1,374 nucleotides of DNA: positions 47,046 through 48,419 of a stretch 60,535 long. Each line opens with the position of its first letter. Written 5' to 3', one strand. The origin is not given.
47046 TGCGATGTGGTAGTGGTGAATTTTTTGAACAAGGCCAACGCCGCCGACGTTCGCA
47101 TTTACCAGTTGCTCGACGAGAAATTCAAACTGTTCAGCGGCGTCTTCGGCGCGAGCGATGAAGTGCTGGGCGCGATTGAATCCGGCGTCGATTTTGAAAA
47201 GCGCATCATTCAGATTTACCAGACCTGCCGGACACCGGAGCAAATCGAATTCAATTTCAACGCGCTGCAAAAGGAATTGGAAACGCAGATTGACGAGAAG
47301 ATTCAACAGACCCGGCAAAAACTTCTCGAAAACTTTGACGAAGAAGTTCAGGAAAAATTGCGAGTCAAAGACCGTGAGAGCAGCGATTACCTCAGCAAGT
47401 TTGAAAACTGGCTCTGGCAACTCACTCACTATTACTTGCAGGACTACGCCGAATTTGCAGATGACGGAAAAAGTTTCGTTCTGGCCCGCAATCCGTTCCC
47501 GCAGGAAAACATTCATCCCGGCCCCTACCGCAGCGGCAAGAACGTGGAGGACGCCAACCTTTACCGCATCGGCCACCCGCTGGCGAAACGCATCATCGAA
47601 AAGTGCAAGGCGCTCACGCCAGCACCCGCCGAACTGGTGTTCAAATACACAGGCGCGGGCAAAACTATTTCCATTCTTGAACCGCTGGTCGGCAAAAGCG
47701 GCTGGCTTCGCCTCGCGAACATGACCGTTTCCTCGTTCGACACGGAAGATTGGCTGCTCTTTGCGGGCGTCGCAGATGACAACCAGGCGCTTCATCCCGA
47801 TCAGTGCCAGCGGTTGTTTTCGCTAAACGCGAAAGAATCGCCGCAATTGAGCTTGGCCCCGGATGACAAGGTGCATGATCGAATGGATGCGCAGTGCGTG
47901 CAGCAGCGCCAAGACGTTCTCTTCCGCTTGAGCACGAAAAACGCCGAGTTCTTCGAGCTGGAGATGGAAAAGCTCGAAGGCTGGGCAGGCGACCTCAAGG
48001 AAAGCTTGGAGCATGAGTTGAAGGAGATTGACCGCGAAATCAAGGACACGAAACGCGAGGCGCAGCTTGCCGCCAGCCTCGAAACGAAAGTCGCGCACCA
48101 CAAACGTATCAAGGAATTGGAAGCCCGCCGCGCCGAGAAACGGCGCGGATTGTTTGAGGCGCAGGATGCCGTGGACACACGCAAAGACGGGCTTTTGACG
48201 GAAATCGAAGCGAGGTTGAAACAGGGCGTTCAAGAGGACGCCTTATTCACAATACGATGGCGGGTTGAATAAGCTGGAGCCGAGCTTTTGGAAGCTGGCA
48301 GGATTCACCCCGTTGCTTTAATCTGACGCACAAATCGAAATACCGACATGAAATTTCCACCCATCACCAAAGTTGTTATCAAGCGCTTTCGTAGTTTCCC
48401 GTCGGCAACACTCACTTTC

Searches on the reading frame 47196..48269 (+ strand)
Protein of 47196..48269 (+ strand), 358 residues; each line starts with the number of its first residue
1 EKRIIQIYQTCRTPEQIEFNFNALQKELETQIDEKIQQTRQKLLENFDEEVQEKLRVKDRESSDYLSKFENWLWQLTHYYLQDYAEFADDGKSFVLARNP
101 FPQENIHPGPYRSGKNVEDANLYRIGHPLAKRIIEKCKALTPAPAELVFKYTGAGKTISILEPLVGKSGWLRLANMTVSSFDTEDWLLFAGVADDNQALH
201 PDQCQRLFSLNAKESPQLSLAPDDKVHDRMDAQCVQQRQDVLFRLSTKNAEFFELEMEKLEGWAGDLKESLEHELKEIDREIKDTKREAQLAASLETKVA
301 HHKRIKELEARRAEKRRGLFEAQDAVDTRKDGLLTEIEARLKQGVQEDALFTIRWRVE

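Call 46: predict_structure(alignment_id=A1)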
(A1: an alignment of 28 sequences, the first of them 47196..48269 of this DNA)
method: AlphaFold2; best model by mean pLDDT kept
length: 358 residues; sequences in the alignment: 28
mean_pLDDT: 81.9   pTM: 0.50
mean pLDDT of the five models: 81.9, 80.7, 80.5, 79.8, 79.5
residues with pLDDT >= 90: 90; 70-90: 211; 50-70: 57; < 50: 0
segments of 3 or more residues with pLDDT < 50: none
pLDDT, mean of each block of 10 residues (from residue 1): 75 78 83 80 71 64 64 78 84 82 79 63 69 76 78 73 90 89 87 91 90 74 84 93 87 87 88 92 92 89 93 90 87 80 81 89
secondary structure, 60 per line:
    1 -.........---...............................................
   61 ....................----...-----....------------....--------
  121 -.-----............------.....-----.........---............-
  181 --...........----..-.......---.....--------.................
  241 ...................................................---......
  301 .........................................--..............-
elements in order: H2-10 H14-80 E85-87 E93-96 E109-112 H128-139 E146-150 H156-164 E168-179 E183-193 H201-207 E211-215 H224-291 H295-341 E344-357

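Call 49: fold_search(model_id=the predicted structure, library=pdb)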
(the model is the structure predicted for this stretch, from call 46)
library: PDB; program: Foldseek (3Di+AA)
matches with E <= 10: 344; with E <= 0.001: 0
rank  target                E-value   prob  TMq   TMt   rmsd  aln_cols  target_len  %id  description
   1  9q9i_B                1.4e-01  0.16  0.15  0.13  15.6       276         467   13  Cryo-EM structure of human Mre11-Rad50-Nbs1 complex bound to DNA (released 2025-10-01)
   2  3jcg_E                1.6e-01  0.16  0.14  0.15  33.0       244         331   12  Cryo-EM structure of the magnesium channel CorA in the magnesium-free, asymmetric open state I (released 2016-02-17)
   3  5da9_A                2.0e-01  0.13  0.15  0.13  15.8       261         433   16  ATP-gamma-S bound Rad50 from Chaetomium thermophilum in complex with the Rad50-binding domain of Mre11 (released 2016-03-02)
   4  3a8p_C                2.5e-01  0.44  0.18  0.27  21.0       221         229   10  Crystal structure of the Tiam2 PHCCEx domain (released 2009-11-24)
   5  3a8p_A                3.0e-01  0.41  0.18  0.28  21.5       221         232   11  Crystal structure of the Tiam2 PHCCEx domain (released 2009-11-24)
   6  5nen_B                4.0e-01  0.44  0.17  0.27  11.5       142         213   16  Crystal structure of the soluble domain of LipC, a membrane fusion protein of a type I secretion system (released 2017-11-22)
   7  9exq_A                4.3e-01  0.09  0.13  0.08  31.6       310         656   10  Wzc-K540M-3YE-N711Y MgADP C1 (released 2025-04-23)
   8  6voa_B                4.6e-01  0.08  0.14  0.10  16.6       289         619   10  Cryo-EM structure of the BBSome-ARL6 complex (released 2020-06-24)
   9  4j40_A                5.2e-01  0.23  0.10  0.13   7.0        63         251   17  Crystal structure of the dual-domain GGDEF-EAL module of FimX from Pseudomonas aeruginosa (released 2013-02-20)
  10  9q9h_B                5.8e-01  0.23  0.21  0.16  15.8       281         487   10  Cryo-EM structure of human Mre11-Rad50 complex bound to DNA (released 2025-10-01)
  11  9i2q_A                6.6e-01  0.10  0.15  0.08  31.3       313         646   10  Wzc-K540M-3YE MgADP C1 (released 2025-04-30)
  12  9r64_I                6.6e-01  0.09  0.17  0.10  21.3       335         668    7  CPS secretion pathway Wza-Wzc_C1 (Conf 0) (released 2026-03-04)
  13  8t8f_E                7.4e-01  0.13  0.13  0.13  18.6       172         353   10  Smc5/6 8mer (released 2023-11-15)
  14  4ilo_A                7.9e-01  0.97  0.25  0.36   3.9       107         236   16  2.12A resolution structure of CT398 from Chlamydia trachomatis (released 2014-01-01)
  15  6zvr_DB               7.9e-01  0.90  0.23  0.49   9.7       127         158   16  C11 symmetry: Bacterial Vipp1 and PspA are members of the ancient ESCRT-III membrane-remodeling superfamily. (released 2021-08-04)
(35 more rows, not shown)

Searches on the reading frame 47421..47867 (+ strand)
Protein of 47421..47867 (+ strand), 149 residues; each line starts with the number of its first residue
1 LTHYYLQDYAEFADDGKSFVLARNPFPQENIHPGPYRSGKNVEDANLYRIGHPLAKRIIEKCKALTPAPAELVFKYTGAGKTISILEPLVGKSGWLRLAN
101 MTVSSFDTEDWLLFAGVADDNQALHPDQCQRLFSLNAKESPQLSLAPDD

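Call 76: predict_structure(alignment_id=A2)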
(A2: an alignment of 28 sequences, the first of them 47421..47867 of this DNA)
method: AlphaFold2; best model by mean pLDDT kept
length: 149 residues; sequences in the alignment: 28
mean_pLDDT: 62.9   pTM: 0.46
mean pLDDT of the five models: 62.9, 59.7, 53.2, 50.1, 48.3
residues with pLDDT >= 90: 0; 70-90: 54; 50-70: 66; < 50: 29
segments of 3 or more residues with pLDDT < 50: 35-44, 78-82, 107-109, 143-149
pLDDT, mean of each block of 10 residues (from residue 1): 70 78 74 53 57 76 69 53 59 64 47 64 72 60 44
secondary structure, 60 per line:
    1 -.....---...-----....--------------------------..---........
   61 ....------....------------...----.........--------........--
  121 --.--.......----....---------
elements in order: H2-6 E10-12 E18-21 H53-64 E71-74 E94-102 E111-118 H126-132 E137-140
